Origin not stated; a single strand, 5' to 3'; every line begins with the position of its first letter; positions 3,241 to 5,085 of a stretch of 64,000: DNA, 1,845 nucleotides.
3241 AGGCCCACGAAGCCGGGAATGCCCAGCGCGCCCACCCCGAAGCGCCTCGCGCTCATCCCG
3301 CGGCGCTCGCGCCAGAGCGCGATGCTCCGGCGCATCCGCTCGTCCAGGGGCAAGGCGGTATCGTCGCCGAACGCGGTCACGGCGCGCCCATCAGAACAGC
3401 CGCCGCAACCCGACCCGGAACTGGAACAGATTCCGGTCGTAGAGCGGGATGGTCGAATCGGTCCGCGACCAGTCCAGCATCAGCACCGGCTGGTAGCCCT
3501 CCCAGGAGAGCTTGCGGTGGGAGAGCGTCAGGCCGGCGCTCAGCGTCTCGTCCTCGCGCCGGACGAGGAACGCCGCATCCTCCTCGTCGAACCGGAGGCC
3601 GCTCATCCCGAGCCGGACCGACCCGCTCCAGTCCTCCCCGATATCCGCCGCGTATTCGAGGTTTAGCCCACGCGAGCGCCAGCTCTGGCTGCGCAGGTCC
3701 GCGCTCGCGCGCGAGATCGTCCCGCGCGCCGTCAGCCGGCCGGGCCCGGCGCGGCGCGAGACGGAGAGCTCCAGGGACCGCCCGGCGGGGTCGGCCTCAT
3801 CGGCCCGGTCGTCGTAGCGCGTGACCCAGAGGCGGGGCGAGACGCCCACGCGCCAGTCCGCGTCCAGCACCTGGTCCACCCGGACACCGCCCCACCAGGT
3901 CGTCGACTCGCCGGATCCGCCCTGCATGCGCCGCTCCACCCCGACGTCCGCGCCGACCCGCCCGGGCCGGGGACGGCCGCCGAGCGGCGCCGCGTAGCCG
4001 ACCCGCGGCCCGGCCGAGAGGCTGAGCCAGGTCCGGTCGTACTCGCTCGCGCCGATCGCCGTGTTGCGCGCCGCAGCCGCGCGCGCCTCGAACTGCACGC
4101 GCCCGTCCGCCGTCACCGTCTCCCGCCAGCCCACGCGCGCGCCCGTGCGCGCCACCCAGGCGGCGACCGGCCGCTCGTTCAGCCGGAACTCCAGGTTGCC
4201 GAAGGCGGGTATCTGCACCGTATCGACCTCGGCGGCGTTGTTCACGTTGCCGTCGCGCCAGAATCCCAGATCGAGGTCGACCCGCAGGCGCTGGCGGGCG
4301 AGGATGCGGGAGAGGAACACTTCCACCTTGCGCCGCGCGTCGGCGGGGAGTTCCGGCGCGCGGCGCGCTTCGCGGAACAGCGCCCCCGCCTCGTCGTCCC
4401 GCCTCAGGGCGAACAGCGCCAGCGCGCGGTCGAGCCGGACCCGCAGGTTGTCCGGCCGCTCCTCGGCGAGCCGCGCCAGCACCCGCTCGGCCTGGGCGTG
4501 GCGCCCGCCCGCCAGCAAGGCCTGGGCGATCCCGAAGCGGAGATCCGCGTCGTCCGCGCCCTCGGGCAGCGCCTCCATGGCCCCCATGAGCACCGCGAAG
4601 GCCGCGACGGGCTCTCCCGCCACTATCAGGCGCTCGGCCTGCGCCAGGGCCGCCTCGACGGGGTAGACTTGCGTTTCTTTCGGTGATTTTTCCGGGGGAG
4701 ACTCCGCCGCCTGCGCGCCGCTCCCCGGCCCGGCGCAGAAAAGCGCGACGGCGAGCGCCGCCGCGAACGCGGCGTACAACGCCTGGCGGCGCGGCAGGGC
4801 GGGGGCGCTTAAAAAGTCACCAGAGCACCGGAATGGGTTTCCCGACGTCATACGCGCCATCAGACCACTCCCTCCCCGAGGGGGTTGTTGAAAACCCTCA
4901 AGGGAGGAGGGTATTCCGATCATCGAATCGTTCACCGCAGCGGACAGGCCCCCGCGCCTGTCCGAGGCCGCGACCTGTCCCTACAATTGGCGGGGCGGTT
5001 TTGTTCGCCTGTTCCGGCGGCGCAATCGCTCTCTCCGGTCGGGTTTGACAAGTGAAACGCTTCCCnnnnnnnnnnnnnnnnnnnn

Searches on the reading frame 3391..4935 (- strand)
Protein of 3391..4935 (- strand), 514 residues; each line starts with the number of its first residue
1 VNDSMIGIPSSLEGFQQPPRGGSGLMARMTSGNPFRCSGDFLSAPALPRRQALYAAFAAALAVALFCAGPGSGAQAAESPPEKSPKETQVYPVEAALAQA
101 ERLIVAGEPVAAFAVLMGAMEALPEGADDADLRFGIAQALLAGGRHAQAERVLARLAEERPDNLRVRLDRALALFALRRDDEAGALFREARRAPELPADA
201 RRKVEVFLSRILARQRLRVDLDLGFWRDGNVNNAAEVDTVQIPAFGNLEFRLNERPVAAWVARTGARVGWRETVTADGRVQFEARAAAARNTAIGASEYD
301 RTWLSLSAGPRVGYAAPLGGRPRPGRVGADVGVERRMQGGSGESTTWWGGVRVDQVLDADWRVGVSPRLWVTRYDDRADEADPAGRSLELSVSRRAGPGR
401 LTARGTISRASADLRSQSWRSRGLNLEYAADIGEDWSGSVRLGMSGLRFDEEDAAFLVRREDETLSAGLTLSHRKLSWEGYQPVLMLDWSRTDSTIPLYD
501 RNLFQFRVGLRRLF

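Call 3: search_protein_families(library=pfam, proteins=[window:3391-4935:-], max_evalue=1)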
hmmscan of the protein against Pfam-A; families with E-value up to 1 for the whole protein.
window:3391-4935:- (514 aa): 11 families
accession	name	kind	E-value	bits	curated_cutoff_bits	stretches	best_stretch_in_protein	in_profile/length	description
PF04575.19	SlipAM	-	7.6e-13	49.1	22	1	351-514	120-288/288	Surface lipoprotein assembly modifier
PF14559.12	TPR_19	-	2.2e-07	31.6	25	2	106-162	4-57/68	Tetratricopeptide repeat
PF13432.12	TPR_16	-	6.9e-07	30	32.7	1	136-195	3-63/65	Tetratricopeptide repeat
PF11059.14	DUF2860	-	1.8e-06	27.8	22.9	1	409-510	190-291/294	Protein of unknown function (DUF2860)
PF24575.1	TPR_Slam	-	0.00024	21.9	35.2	1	113-185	31-102/104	Surface lipoprotein assembly modifier, N-terminal TPR repeats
PF13428.12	TPR_14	-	0.00045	21.1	23.5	1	132-171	3-42/44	Tetratricopeptide repeat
PF13174.12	TPR_6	-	0.0013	19.7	26.3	1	133-162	3-32/33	Tetratricopeptide repeat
PF23914.1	TPR_CcmH_CycH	-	0.051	13.9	42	1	127-189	81-146/158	Cytochrome c-type biogenesis protein H TPR domain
PF07719.23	TPR_2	-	0.055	14.1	27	0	131-163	2-34/34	Tetratricopeptide repeat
PF14561.12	TPR_20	-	0.1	13.4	25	0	123-151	15-43/90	Tetratricopeptide repeat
PF13424.12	TPR_12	-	0.4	11.4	30.1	0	113-155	23-70/77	Tetratricopeptide repeat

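Call 4: search_protein_families(library=ncbifam, proteins=[window:3391-4935:-], max_evalue=1)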
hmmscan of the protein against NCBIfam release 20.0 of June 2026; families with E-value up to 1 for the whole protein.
window:3391-4935:- (514 aa): 4 families
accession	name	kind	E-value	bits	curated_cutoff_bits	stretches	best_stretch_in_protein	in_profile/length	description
NF033920.0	C39_PA2778_fam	equivalog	0.0055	16.2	150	1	79-192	145-252/255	PA2778 family cysteine peptidase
NF052415.1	T3SS_chap_SctY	equivalog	0.0072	16.8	70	1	97-156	44-103/106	type III secretion apparatus assembly chaperone SctY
TIGR02917.1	PEP_TPR_lipo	equivalog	0.0088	13.9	312.2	1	122-187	48-113/899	XrtA/PEP-CTERM system TPR-repeat protein PrsT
NF040959.1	MamA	equivalog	0.041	13.3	200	1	99-190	43-131/204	magnetosome protein MamA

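Call 19: find_homologous_proteins(query=window:3391-4860:-, max_evalue=0.001)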
Query window:3391-4860:- (489 aa): 42 proteins with E <= 0.001 among 8000 candidates.
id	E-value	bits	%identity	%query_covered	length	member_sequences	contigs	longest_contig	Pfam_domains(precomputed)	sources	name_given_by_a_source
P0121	4.6e-294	994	94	100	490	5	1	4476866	PF14559.13,PF04575.20,PF13432.13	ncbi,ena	-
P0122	7.0e-255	864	69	97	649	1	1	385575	PF14559.13,PF24575.2,PF23914.2,PF11059.15,PF04575.20,PF13424.13,PF13432.13,PF13428.13,PF13181.13,PF13174.13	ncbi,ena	-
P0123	1.1e-230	785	75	99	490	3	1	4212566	PF14559.13,PF11059.15,PF04575.20,PF13432.13,PF13174.13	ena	-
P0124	7.7e-211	719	77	85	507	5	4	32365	PF14559.13,PF11059.15,PF04575.20,PF13432.13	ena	-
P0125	1.1e-207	709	72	96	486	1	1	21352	PF14559.13,PF24575.2,PF11059.15,PF04575.20,PF13432.13,PF13428.13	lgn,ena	-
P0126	3.8e-202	690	70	92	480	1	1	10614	PF14559.13,PF11059.15,PF04575.20,PF13432.13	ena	-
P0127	6.6e-202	690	75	86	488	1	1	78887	PF14559.13,PF11059.15,PF04575.20,PF13432.13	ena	-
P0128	1.8e-201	688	76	85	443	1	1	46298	PF14559.13,PF11059.15,PF04575.20,PF13432.13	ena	-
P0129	4.1e-201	687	72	91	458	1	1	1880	PF14559.13,PF04575.20,PF13432.13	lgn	-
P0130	5.7e-196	670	69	96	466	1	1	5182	PF14559.13,PF24575.2,PF11059.15,PF04575.20,PF13432.13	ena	-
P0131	6.2e-193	660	67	92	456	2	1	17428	PF14559.13,PF24575.2,PF11059.15,PF04575.20,PF13432.13,PF13428.13,PF13174.13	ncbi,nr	ncbi:MAG: porin family protein [Gammaproteobacteria bacterium]|nr:porin family protein [Gammaproteob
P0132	1.6e-192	659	72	86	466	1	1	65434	PF14559.13,PF24575.2,PF04575.20,PF13432.13,PF13428.13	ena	-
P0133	2.6e-192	658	69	93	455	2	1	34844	PF14559.13,PF11059.15,PF04575.20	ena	-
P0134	6.4e-192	657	69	95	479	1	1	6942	PF14559.13,PF11059.15,PF04575.20,PF13432.13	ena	-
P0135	5.5e-190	650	67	93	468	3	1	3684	PF14559.13,PF04575.20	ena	-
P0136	1.6e-187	642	71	86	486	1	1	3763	PF14559.13,PF24575.2,PF11059.15,PF04575.20,PF13432.13,PF14561.13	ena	-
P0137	3.6e-186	638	65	92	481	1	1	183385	PF14559.13,PF11059.15,PF04575.20,PF13432.13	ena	-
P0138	2.6e-184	632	69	85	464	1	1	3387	PF14559.13,PF11059.15,PF04575.20,PF14561.13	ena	-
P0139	3.1e-184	631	69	85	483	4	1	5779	PF14559.13,PF11059.15,PF04575.20,PF13432.13,PF13428.13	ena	-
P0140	6.7e-182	624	64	94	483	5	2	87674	PF14559.13,PF11059.15,PF04575.20,PF13432.13,PF13428.13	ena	-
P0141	3.5e-181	621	68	91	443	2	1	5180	PF14559.13,PF11059.15,PF04575.20,PF13432.13,PF13428.13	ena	-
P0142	9.3e-181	620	63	96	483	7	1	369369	PF14559.13,PF11059.15,PF04575.20,PF13432.13,PF13428.13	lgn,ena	-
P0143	8.1e-180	617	65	90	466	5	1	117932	PF14559.13,PF11059.15,PF04575.20,PF13432.13,PF13428.13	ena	-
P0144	4.7e-179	614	71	85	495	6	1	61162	PF04575.20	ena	-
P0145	6.4e-177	607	64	89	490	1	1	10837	PF14559.13,PF04575.20,PF13432.13,PF13428.13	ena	-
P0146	3.5e-176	605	67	85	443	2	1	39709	PF14559.13,PF11059.15,PF04575.20,PF13432.13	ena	-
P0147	1.2e-164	567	61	92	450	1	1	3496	PF14559.13,PF11059.15,PF04575.20,PF13432.13,PF13428.13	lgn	-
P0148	3.6e-163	562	59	91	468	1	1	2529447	PF14559.13,PF24575.2,PF04575.20,PF13432.13,PF13428.13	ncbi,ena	-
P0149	1.3e-162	560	58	94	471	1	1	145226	PF14559.13,PF24575.2,PF04575.20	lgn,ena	-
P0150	8.1e-147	508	55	90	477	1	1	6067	PF14559.13,PF11059.15,PF04575.20,PF13428.13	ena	-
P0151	5.5e-134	466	54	94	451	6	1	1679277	PF14559.13,PF11059.15,PF04575.20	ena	-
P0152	2.8e-133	463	51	93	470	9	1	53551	PF14559.13,PF11059.15,PF04575.20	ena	-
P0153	4.6e-131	456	53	97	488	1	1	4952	PF14559.13,PF04575.20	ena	-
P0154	9.7e-126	439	52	86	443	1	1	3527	PF14559.13,PF11059.15,PF04575.20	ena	-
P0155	3.0e-123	430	57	77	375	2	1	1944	PF04575.20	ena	-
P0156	3.2e-120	420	71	56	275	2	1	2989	PF11059.15,PF04575.20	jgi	-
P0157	3.5e-119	417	54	80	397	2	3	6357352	PF14559.13,PF11059.15,PF04575.20,PF13432.13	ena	-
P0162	4.1e-10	57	28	77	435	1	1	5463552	PF14559.13,PF24575.2,PF04575.20,PF13432.13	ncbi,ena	-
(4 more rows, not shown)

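Call 21: find_encoding_contigs(protein=P0121, flank=10000, max_places=3)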
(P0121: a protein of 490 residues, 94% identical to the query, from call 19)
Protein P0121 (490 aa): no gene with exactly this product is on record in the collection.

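Call 29: find_encoding_contigs(protein=P0123, flank=10000, max_places=2)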
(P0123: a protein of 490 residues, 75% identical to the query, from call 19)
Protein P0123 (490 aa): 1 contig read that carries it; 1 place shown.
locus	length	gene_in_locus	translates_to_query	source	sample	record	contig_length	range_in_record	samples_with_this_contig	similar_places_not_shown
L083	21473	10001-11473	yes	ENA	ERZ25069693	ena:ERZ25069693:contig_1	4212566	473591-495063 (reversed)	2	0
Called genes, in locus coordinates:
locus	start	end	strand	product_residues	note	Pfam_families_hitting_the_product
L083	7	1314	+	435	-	PF01053:Cys_Met_Meta_PP, PF00155:Aminotran_1_2 (weak)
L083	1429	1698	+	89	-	PF00076:RRM_1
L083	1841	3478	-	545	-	-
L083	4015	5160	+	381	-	-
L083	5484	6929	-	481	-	PF05598:DUF772, PF01609:DDE_Tnp_1, PF13751:DDE_Tnp_1_6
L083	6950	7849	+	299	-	-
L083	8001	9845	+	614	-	-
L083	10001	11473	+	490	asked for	PF14559:TPR_19, PF13174:TPR_6 (faint), PF13432:TPR_16, PF04575:SlipAM, PF11059:DUF2860 (weak)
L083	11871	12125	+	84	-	-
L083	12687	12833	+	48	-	PF00436:SSB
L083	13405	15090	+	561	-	PF13655:RVT_N, PF00078:RVT_1, PF08388:GIIM, PF01844:HNH, PF14279:HNH_5 (weak)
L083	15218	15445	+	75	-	PF00436:SSB (weak)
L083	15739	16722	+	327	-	PF08401:ArdcN, PF18818:MPTase-PolyVal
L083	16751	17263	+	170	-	-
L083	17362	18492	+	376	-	PF00712:DNA_pol3_beta, PF02767:DNA_pol3_beta_2, PF02768:DNA_pol3_beta_3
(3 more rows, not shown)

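Call 30: find_encoding_contigs(protein=P0122, flank=10000, max_places=2)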
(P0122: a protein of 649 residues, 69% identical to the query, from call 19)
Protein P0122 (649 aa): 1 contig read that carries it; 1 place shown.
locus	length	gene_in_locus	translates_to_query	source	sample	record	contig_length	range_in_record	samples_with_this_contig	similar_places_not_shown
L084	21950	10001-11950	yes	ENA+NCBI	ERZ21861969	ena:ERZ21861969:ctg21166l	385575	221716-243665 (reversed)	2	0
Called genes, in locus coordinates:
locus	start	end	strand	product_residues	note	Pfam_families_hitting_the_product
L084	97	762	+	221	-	-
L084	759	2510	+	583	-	PF03050:DDE_Tnp_IS66, PF13817:DDE_Tnp_IS66_C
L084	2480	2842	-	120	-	PF05717:TnpB_IS66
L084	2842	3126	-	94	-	-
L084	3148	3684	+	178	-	-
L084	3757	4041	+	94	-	-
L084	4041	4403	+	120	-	PF05717:TnpB_IS66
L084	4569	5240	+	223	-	-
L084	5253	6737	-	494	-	PF00078:RVT_1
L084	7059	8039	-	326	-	PF03050:DDE_Tnp_IS66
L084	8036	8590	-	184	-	-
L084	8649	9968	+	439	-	-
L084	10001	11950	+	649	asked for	PF13424:TPR_12 (faint), PF13428:TPR_14 (faint), PF24575:TPR_Slam (faint), PF14559:TPR_19, PF23914:TPR_CcmH_CycH (faint), PF13432:TPR_16 (weak), PF04575:SlipAM, PF11059:DUF2860 (weak), +2 more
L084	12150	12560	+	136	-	-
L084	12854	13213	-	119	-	-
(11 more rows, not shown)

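Call 39: find_encoding_contigs(protein=P0148, flank=10000, max_places=2)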
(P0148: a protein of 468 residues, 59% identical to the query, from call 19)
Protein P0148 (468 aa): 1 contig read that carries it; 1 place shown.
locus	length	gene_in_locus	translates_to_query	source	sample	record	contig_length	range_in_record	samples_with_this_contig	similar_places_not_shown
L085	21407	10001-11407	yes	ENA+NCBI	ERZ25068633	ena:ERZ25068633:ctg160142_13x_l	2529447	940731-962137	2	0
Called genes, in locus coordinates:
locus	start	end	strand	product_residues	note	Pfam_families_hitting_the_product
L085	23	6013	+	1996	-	PF13195:DUF4011, PF13086:AAA_11, PF13245:AAA_19 (faint), PF13604:AAA_30 (faint), PF13086:AAA_11, PF13087:AAA_12, PF18741:MTES_1575, PF11784:DUF3320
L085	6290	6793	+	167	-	PF03167:UDG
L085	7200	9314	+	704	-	-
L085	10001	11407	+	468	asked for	PF13428:TPR_14 (faint), PF13432:TPR_16 (faint), PF24575:TPR_Slam (weak), PF14559:TPR_19 (weak), PF04575:SlipAM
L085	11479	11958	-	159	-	-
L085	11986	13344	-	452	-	PF01523:PmbA_TldD_1st, PF19290:PmbA_TldD_2nd, PF19289:PmbA_TldD_3rd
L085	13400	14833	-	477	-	PF01523:PmbA_TldD_1st, PF19290:PmbA_TldD_2nd, PF19289:PmbA_TldD_3rd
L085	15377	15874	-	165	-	-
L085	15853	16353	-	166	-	PF09858:DUF2085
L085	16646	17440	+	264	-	PF01255:Prenyltransf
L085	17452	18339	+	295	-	PF01148:CTP_transf_1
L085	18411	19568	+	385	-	PF02670:DXP_reductoisom, PF08436:DXP_redisom_C, PF13288:DXPR_C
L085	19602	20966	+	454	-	PF02163:Peptidase_M50, PF13180:PDZ_2, PF17820:PDZ_6, PF14685:PDZ_Tricorn (faint), PF13180:PDZ_2, PF00595:PDZ, PF17820:PDZ_6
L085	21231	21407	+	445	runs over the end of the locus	PF06965:Na_H_antiport_1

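Call 44: search_protein_families(library=pfam, proteins=[L085:7200-9314:+], max_evalue=0.01)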
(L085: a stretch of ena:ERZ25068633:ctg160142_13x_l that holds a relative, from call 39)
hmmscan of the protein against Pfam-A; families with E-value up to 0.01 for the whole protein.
L085:7200-9314:+ (704 aa): 0 families

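Call 51: find_homologous_proteins(query=A2, max_evalue=0.001)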
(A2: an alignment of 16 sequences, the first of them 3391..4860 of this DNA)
Query A2 (16 sequences) (489 aa, profile of the alignment): 48 proteins with E <= 0.001 among 8000 candidates.
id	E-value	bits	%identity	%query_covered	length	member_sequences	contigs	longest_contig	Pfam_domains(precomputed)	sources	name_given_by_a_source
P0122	1.5e-242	823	69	97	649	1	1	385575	PF14559.13,PF24575.2,PF23914.2,PF11059.15,PF04575.20,PF13424.13,PF13432.13,PF13428.13,PF13181.13,PF13174.13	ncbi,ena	-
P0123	5.2e-205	700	75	99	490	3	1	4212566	PF14559.13,PF11059.15,PF04575.20,PF13432.13,PF13174.13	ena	-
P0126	2.7e-200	684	70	92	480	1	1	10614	PF14559.13,PF11059.15,PF04575.20,PF13432.13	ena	-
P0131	2.8e-199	681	67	92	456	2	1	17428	PF14559.13,PF24575.2,PF11059.15,PF04575.20,PF13432.13,PF13428.13,PF13174.13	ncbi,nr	ncbi:MAG: porin family protein [Gammaproteobacteria bacterium]|nr:porin family protein [Gammaproteob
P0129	4.3e-199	680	72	91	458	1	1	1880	PF14559.13,PF04575.20,PF13432.13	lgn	-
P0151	1.2e-198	679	54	94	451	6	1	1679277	PF14559.13,PF11059.15,PF04575.20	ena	-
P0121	2.6e-198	677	94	100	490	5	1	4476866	PF14559.13,PF04575.20,PF13432.13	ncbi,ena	-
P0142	3.5e-198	677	63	96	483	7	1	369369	PF14559.13,PF11059.15,PF04575.20,PF13432.13,PF13428.13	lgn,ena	-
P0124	3.8e-198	677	77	85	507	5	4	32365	PF14559.13,PF11059.15,PF04575.20,PF13432.13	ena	-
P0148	7.5e-198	676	59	91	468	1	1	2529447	PF14559.13,PF24575.2,PF04575.20,PF13432.13,PF13428.13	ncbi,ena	-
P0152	1.2e-197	675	51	93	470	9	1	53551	PF14559.13,PF11059.15,PF04575.20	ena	-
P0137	5.4e-196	670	65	92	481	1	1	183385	PF14559.13,PF11059.15,PF04575.20,PF13432.13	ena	-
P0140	5.1e-194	663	64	94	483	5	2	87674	PF14559.13,PF11059.15,PF04575.20,PF13432.13,PF13428.13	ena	-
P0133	2.1e-193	661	69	93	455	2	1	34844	PF14559.13,PF11059.15,PF04575.20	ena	-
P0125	2.4e-193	661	72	96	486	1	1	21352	PF14559.13,PF24575.2,PF11059.15,PF04575.20,PF13432.13,PF13428.13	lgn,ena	-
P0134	4.1e-193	660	69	95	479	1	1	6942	PF14559.13,PF11059.15,PF04575.20,PF13432.13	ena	-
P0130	7.5e-193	660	69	96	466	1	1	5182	PF14559.13,PF24575.2,PF11059.15,PF04575.20,PF13432.13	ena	-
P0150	2.1e-192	658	55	90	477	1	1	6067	PF14559.13,PF11059.15,PF04575.20,PF13428.13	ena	-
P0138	1.8e-191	655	69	85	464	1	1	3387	PF14559.13,PF11059.15,PF04575.20,PF14561.13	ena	-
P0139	3.4e-191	654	69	85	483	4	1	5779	PF14559.13,PF11059.15,PF04575.20,PF13432.13,PF13428.13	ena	-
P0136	5.6e-191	653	71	86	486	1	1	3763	PF14559.13,PF24575.2,PF11059.15,PF04575.20,PF13432.13,PF14561.13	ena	-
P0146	1.3e-189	649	67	85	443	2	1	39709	PF14559.13,PF11059.15,PF04575.20,PF13432.13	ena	-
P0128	2.5e-189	648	76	85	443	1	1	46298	PF14559.13,PF11059.15,PF04575.20,PF13432.13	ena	-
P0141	1.0e-188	646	68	91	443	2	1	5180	PF14559.13,PF11059.15,PF04575.20,PF13432.13,PF13428.13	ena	-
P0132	1.1e-188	646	72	86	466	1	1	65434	PF14559.13,PF24575.2,PF04575.20,PF13432.13,PF13428.13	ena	-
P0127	9.1e-188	643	75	86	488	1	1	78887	PF14559.13,PF11059.15,PF04575.20,PF13432.13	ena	-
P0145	2.3e-186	638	64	89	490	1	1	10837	PF14559.13,PF04575.20,PF13432.13,PF13428.13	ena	-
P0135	3.1e-184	631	67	93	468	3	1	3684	PF14559.13,PF04575.20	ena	-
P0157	1.7e-182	625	54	80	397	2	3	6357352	PF14559.13,PF11059.15,PF04575.20,PF13432.13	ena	-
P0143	2.2e-182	625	65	90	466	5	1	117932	PF14559.13,PF11059.15,PF04575.20,PF13432.13,PF13428.13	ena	-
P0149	3.5e-181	621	58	94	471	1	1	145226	PF14559.13,PF24575.2,PF04575.20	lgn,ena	-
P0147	5.2e-179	614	61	92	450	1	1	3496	PF14559.13,PF11059.15,PF04575.20,PF13432.13,PF13428.13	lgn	-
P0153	8.0e-174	597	53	97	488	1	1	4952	PF14559.13,PF04575.20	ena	-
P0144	9.3e-173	593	71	85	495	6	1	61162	PF04575.20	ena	-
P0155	3.7e-164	565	57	77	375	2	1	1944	PF04575.20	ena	-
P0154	5.1e-162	558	52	86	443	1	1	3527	PF14559.13,PF11059.15,PF04575.20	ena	-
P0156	1.4e-114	401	71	56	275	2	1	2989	PF11059.15,PF04575.20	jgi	-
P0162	3.1e-105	371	28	77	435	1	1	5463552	PF14559.13,PF24575.2,PF04575.20,PF13432.13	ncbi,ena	-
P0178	7.8e-70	254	74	22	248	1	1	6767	PF04575.20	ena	-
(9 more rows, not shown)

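Call 52: find_encoding_contigs(protein=P0151, flank=6000, max_places=2)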
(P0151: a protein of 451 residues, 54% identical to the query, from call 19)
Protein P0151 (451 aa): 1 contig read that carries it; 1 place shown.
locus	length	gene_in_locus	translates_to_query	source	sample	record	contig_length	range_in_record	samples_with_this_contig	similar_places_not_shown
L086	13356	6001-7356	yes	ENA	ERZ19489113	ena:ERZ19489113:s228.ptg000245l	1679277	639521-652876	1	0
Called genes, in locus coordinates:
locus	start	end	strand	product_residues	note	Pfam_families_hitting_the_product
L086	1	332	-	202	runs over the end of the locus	PF01925:TauE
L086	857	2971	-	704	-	PF01315:Ald_Xan_dh_C, PF02738:MoCoBD_1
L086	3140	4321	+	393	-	PF07883:Cupin_2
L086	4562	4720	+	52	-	-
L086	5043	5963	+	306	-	PF01298:TbpB_B_D (weak)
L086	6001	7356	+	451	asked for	PF14559:TPR_19 (weak), PF04575:SlipAM, PF11059:DUF2860 (weak)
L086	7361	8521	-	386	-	PF02775:TPP_enzyme_C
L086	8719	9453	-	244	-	PF00483:NTP_transferase, PF12804:NTP_transf_3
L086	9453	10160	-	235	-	PF12710:HAD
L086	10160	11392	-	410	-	PF01066:CDP-OH_P_transf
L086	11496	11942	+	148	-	-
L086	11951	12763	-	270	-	PF12804:NTP_transf_3, PF01128:IspD (weak), PF02348:CTP_transf_3 (weak)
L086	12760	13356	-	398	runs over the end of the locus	PF00583:Acetyltransf_1 (faint)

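Call 53: find_encoding_contigs(protein=P0142, flank=6000, max_places=2)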
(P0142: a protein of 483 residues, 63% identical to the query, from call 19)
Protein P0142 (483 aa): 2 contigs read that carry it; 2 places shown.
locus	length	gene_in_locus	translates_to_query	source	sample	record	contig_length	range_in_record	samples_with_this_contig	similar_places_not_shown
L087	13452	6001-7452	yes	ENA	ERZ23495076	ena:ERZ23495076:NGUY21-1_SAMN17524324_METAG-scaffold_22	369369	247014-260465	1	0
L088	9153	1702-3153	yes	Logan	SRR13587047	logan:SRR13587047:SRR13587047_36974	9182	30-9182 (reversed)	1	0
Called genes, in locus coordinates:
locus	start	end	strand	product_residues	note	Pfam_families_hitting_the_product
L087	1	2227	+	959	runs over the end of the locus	PF00133:tRNA-synt_1, PF09334:tRNA-synt_1g (weak), PF13603:tRNA-synt_1_2 (faint), PF08264:Anticodon_1, PF10458:Val_tRNA-synt_C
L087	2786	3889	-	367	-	PF02899:Phage_int_SAM_1 (faint), PF00589:Phage_integrase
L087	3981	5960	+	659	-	-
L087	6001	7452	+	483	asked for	PF13428:TPR_14 (faint), PF14559:TPR_19 (weak), PF13432:TPR_16 (weak), PF04575:SlipAM, PF11059:DUF2860 (weak)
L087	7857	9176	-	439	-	PF03446:NAD_binding_2, PF03721:UDPG_MGDP_dh_N, PF00984:UDPG_MGDP_dh, PF03720:UDPG_MGDP_dh_C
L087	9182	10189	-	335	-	PF01073:3Beta_HSD, PF01370:Epimerase, PF02719:Polysacc_synt_2, PF04321:RmlD_sub_bind, PF07993:NAD_binding_4 (weak), PF08659:KR (weak), PF13460:NAD_binding_10 (weak), PF16363:GDP_Man_Dehyd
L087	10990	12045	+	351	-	PF04116:FA_hydroxylase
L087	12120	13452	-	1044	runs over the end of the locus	PF00133:tRNA-synt_1, PF09334:tRNA-synt_1g (weak), PF08264:Anticodon_1, PF19302:DUF5915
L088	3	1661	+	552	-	?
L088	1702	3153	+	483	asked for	PF13428:TPR_14 (faint), PF14559:TPR_19 (weak), PF13432:TPR_16 (weak), PF04575:SlipAM, PF11059:DUF2860 (weak)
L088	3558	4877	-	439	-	PF03446:NAD_binding_2, PF03721:UDPG_MGDP_dh_N, PF00984:UDPG_MGDP_dh, PF03720:UDPG_MGDP_dh_C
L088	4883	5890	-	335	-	PF01073:3Beta_HSD, PF01370:Epimerase, PF02719:Polysacc_synt_2, PF04321:RmlD_sub_bind, PF07993:NAD_binding_4 (weak), PF08659:KR (weak), PF13460:NAD_binding_10 (weak), PF16363:GDP_Man_Dehyd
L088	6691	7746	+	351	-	PF04116:FA_hydroxylase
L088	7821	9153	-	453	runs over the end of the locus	?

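Call 54: find_encoding_contigs(protein=P0152, flank=6000, max_places=2)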
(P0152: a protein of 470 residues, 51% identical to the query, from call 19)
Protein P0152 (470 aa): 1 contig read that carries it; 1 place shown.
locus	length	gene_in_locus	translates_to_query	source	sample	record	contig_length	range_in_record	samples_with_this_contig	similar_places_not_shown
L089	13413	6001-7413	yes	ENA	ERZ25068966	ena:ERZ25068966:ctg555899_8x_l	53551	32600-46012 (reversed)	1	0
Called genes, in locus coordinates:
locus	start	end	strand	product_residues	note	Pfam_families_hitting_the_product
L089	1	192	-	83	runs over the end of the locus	-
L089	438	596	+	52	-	-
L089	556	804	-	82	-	-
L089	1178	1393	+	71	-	-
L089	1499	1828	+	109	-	-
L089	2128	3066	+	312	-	PF13384:HTH_23 (faint), PF12762:DDE_Tnp_IS1595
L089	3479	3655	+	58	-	-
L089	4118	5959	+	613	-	-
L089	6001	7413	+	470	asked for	PF14559:TPR_19 (faint), PF04575:SlipAM, PF11059:DUF2860 (faint)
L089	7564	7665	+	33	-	-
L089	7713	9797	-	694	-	PF02653:BPD_transp_2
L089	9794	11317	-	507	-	PF00005:ABC_tran, PF13304:AAA_21 (faint), PF00005:ABC_tran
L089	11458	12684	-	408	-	PF13407:Peripla_BP_4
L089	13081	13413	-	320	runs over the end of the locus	PF00732:GMC_oxred_N, PF05199:GMC_oxred_C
